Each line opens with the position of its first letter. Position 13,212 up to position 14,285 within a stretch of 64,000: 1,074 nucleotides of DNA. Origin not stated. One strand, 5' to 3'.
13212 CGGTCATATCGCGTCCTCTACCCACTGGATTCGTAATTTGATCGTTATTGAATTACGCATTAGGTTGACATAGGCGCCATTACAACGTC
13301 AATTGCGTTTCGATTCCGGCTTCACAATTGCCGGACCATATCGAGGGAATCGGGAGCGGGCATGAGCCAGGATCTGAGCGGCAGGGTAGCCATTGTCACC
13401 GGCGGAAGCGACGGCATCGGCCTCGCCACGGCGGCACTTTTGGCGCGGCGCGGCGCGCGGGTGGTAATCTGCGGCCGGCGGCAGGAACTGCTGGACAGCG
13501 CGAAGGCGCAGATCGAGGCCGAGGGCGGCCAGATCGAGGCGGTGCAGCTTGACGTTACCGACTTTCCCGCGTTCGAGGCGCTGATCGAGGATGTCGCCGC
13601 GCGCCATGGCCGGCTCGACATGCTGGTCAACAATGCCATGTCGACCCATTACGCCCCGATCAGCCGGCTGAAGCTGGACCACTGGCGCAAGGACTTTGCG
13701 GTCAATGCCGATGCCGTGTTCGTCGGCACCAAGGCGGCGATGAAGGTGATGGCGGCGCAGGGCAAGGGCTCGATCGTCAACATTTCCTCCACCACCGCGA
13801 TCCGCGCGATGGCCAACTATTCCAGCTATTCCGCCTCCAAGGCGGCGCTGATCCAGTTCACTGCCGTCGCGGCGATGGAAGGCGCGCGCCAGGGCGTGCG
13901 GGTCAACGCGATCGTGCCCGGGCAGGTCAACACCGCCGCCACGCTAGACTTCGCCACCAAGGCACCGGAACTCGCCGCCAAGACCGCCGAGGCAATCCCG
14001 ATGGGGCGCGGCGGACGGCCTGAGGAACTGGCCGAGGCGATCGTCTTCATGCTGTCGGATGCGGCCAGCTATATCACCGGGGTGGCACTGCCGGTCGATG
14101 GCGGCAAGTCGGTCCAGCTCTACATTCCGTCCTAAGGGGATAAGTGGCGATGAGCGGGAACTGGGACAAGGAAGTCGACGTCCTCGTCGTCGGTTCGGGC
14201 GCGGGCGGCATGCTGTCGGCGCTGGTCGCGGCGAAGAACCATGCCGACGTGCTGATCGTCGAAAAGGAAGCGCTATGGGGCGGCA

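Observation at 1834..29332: A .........-type box recurs in all five AT-rich promoter islands of the catabolic cluster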

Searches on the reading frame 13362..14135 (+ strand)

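Call 12: search_protein_families(library=pfam, proteins=[window:13362-14135:+])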
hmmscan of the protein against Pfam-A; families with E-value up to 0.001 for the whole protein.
window:13362-14135:+ (257 aa): 5 families
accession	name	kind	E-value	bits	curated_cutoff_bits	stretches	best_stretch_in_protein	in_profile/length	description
PF13561.12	adh_short_C2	-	2.5e-61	207.7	27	1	17-248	6-234/236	Enoyl-(Acyl carrier protein) reductase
PF00106.31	adh_short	-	2.9e-56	190.5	26.6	1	8-194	1-187/195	short chain dehydrogenase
PF08659.16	KR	-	2.3e-15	57.4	22.6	1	11-172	4-165/180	KR domain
PF23441.1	SDR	-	3.4e-09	36.9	27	1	8-248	8-254/258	SDR-like rossmann domain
PF01370.27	Epimerase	-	0.00038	20.4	20.9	1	11-174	2-160/240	NAD dependent epimerase/dehydratase family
